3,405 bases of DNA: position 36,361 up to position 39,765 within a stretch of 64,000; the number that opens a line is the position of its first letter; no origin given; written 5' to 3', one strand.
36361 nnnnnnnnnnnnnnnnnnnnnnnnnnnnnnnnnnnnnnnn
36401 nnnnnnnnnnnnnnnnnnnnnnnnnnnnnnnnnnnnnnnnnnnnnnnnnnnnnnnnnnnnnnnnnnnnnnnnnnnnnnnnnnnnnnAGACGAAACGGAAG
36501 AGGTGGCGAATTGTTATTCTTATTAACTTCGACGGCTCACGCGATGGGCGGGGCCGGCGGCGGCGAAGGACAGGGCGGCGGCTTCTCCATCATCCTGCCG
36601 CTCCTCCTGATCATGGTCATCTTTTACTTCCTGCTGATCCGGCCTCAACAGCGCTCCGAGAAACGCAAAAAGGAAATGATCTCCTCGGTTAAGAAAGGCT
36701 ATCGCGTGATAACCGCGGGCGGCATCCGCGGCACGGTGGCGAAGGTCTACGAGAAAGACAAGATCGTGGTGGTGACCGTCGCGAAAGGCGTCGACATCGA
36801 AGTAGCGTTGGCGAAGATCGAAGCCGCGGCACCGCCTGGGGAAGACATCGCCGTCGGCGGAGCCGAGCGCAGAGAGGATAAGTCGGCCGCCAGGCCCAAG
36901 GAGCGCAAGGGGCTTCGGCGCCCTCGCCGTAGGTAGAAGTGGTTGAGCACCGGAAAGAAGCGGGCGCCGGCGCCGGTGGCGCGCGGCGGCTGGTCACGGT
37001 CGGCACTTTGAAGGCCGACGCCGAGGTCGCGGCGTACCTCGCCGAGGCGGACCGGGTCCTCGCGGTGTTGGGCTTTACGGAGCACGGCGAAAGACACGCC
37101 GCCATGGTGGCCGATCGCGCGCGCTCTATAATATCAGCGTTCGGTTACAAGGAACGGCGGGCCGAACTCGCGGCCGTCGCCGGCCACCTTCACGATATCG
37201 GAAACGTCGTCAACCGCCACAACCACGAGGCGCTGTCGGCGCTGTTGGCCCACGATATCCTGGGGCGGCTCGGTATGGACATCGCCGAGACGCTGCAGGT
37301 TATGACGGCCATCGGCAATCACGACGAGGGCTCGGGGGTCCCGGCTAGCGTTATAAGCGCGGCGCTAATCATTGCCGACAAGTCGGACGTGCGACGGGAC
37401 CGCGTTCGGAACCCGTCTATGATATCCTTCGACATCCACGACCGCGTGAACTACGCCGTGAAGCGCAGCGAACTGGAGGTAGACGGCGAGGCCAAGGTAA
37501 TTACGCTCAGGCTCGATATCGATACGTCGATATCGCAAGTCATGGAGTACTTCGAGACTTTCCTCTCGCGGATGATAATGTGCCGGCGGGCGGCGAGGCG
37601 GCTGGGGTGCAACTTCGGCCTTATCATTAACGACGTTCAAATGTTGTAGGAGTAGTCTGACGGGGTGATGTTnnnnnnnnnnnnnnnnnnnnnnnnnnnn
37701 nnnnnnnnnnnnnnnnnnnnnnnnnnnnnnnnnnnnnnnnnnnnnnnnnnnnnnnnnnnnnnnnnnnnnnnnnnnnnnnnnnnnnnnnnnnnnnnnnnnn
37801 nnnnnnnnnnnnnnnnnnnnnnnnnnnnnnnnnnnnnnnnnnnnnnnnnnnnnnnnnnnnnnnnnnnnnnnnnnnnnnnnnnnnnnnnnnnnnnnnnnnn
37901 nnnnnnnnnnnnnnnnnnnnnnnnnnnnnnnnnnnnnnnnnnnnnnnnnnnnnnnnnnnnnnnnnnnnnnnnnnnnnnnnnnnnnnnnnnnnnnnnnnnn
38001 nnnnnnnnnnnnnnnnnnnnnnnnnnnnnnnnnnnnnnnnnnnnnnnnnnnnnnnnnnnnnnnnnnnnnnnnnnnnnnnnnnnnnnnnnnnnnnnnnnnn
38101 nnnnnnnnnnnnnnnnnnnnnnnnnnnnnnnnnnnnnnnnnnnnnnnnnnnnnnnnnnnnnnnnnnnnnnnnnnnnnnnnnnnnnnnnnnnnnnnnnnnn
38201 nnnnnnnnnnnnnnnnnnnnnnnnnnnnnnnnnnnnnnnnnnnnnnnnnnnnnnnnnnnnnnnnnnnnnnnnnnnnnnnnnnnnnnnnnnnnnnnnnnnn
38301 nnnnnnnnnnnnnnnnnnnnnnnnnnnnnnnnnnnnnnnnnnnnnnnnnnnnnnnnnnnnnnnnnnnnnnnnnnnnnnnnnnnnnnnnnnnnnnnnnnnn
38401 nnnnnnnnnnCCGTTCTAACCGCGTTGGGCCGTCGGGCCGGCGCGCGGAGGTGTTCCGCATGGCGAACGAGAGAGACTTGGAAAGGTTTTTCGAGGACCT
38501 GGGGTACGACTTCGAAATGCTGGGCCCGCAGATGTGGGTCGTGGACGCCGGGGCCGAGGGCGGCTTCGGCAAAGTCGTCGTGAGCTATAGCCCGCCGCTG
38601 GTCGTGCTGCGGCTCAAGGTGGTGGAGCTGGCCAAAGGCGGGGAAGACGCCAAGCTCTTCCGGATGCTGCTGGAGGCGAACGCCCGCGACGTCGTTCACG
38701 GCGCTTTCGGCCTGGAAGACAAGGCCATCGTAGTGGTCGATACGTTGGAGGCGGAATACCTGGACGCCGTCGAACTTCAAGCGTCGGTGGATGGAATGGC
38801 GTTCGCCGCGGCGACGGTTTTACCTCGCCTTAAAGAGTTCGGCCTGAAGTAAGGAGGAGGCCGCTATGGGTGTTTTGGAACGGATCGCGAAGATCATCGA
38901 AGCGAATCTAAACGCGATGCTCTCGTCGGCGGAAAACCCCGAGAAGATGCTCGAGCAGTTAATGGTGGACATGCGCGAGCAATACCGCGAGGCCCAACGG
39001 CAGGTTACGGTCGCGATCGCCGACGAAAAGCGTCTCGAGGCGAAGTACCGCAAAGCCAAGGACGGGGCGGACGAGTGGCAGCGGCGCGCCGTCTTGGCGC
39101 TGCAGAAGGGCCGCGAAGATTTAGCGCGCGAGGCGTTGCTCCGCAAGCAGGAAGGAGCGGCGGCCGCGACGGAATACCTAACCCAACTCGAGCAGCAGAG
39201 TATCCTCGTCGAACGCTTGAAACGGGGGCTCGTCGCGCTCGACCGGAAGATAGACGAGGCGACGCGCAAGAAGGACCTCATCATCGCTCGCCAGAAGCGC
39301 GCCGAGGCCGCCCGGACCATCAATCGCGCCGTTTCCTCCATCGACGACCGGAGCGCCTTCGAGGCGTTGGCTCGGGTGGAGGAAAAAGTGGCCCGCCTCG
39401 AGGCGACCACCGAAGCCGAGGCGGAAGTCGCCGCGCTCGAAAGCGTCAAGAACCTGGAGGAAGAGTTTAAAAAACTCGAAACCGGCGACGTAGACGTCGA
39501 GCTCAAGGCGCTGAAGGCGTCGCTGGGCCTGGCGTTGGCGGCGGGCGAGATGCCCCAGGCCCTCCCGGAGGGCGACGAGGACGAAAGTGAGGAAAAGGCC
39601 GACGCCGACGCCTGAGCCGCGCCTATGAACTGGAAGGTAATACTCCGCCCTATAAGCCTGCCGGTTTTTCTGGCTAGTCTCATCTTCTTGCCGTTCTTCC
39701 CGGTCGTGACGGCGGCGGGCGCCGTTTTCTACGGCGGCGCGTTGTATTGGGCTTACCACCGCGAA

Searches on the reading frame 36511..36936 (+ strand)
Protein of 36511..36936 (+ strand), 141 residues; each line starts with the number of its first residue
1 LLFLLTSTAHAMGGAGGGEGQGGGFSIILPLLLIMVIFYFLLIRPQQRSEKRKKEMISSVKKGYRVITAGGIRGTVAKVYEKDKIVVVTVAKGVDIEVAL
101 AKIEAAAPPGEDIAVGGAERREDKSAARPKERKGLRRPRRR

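Call 12: search_protein_families(library=pfam, proteins=[window:36511-36936:+])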
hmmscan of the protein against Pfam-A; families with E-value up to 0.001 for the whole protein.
window:36511-36936:+ (141 aa): 1 family
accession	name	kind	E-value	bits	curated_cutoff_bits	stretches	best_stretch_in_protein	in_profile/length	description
PF02699.20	YajC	-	2.3e-24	85.5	28.2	1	27-103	2-76/78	Preprotein translocase subunit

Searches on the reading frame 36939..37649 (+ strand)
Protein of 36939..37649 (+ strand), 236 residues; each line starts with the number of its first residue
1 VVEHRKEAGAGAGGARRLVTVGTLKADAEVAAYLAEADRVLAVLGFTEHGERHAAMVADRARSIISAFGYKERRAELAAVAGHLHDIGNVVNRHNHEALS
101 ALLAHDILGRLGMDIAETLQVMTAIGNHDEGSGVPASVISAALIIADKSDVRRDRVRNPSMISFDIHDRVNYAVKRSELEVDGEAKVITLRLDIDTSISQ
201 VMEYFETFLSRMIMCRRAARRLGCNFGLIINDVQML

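Call 12: search_protein_families(library=pfam, proteins=[window:36939-37649:+])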
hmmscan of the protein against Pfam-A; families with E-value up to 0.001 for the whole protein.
window:36939-37649:+ (236 aa): 1 family
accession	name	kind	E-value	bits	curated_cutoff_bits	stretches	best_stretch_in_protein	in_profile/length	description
PF01966.28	HD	-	8.3e-07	29.7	22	1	52-147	3-108/116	HD domain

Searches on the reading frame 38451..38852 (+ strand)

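Call 12: search_protein_families(library=pfam, proteins=[window:38451-38852:+])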
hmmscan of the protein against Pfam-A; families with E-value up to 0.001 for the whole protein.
window:38451-38852:+ (133 aa): 1 family
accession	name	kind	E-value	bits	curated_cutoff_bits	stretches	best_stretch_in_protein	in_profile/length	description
PF22550.1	CesT_Tir_1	-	9.3e-18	64.9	27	1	9-130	7-128/131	CesT_Tir_1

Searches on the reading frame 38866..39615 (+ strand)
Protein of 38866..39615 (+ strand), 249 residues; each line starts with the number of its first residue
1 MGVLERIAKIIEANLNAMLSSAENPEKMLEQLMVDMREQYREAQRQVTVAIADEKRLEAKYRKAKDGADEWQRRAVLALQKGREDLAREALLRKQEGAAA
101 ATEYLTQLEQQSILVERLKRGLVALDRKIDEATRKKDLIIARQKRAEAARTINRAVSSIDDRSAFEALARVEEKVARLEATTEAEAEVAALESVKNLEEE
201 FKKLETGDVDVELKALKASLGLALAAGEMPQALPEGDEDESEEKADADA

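Call 6: search_protein_families(library=pfam, proteins=[window:38866-39615:+])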
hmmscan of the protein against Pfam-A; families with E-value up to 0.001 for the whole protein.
window:38866-39615:+ (249 aa): 1 family
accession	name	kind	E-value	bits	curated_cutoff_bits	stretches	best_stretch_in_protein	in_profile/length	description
PF04012.17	PspA_IM30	-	7.1e-43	147.2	33.9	1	2-218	1-216/220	PspA/IM30 family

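Call 7: search_protein_families(library=ncbifam, proteins=[window:38866-39615:+])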
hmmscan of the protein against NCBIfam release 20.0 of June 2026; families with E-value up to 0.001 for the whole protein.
window:38866-39615:+ (249 aa): 4 families
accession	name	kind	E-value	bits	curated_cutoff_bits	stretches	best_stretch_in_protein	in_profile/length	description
TIGR02977.1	phageshock_pspA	equivalog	4.2e-38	131.3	242.95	1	1-220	1-217/219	phage shock protein PspA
NF007974.0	PRK10698.1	equivalog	1.5e-27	96.8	336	1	1-220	1-217/222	phage shock protein PspA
NF045984.1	StressProtLiaH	equivalog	9.2e-19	68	380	1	3-210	2-217/225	stress responsive protein LiaH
TIGR04376.1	TIGR04376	hypoth_equivalog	0.00034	20.7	125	0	3-184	2-182/189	TIGR04376 family protein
